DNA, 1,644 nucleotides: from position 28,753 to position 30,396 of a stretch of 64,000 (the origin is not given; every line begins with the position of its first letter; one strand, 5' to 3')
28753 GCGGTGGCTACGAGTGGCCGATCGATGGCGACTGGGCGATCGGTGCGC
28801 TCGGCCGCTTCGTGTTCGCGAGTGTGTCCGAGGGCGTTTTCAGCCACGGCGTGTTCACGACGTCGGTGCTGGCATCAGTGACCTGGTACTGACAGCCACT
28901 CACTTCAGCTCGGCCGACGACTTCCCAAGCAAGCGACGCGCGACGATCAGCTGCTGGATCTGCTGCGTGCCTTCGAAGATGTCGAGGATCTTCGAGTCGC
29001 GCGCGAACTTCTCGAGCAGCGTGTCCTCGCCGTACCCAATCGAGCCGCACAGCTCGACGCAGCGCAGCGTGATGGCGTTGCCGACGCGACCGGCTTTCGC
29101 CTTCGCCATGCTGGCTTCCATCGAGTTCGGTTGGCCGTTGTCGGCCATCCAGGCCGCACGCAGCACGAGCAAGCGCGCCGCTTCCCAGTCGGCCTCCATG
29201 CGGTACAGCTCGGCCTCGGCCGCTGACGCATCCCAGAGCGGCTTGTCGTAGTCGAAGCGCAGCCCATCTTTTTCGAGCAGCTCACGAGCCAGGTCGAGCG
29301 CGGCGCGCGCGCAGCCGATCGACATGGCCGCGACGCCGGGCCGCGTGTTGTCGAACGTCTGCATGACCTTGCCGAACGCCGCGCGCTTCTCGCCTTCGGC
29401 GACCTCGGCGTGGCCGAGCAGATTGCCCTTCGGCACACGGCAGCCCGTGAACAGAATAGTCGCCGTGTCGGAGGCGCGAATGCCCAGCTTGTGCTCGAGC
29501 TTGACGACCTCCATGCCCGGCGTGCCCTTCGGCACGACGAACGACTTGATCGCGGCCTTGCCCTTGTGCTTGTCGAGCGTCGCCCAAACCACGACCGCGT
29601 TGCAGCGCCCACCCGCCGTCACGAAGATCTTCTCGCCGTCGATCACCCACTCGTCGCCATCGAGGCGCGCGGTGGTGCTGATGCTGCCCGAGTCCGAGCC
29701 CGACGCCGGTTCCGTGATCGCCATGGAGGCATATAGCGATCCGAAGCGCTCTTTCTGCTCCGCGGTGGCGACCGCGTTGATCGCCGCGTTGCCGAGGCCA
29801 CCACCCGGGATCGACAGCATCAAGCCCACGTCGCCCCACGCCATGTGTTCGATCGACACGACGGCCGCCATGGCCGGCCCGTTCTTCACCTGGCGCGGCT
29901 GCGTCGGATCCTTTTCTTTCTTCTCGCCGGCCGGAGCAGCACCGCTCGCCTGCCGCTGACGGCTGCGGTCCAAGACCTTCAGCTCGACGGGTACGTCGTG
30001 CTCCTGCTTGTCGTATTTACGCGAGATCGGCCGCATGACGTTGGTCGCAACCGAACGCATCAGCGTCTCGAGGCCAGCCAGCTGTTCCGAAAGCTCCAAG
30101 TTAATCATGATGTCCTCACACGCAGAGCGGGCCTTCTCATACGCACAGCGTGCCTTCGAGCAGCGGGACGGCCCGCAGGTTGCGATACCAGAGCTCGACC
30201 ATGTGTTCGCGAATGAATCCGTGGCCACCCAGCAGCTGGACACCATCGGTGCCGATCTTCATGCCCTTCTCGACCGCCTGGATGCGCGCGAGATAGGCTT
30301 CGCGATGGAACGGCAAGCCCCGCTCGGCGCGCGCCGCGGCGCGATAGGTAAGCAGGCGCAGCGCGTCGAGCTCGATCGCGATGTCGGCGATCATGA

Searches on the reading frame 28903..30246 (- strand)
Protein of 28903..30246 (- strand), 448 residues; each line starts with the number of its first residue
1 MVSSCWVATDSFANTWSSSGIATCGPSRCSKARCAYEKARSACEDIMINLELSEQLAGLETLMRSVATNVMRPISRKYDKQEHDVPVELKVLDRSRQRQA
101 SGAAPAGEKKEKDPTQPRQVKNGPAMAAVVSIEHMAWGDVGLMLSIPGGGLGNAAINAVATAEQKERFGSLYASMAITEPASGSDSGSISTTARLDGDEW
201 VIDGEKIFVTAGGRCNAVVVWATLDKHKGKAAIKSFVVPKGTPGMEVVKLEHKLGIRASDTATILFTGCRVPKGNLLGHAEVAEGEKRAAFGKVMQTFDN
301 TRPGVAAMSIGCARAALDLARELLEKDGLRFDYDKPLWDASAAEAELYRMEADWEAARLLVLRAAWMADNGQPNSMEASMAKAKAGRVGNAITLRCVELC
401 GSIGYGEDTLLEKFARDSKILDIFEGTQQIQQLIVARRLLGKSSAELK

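Call 43: search_protein_families(library=pfam, proteins=[window:28903-30246:-], max_evalue=0.001)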
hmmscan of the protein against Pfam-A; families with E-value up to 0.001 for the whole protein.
window:28903-30246:- (448 aa): 3 families
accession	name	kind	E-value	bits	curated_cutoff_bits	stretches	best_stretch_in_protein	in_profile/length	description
PF00441.29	Acyl-CoA_dh_1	-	1.5e-39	136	22.4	1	293-440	6-150/150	Acyl-CoA dehydrogenase, C-terminal domain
PF02770.24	Acyl-CoA_dh_M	-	1.8e-22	79.8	33.3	1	174-268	1-96/97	Acyl-CoA dehydrogenase, middle domain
PF08028.16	Acyl-CoA_dh_2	-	7.2e-15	55.9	22.7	1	305-428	3-133/134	Acyl-CoA dehydrogenase, C-terminal domain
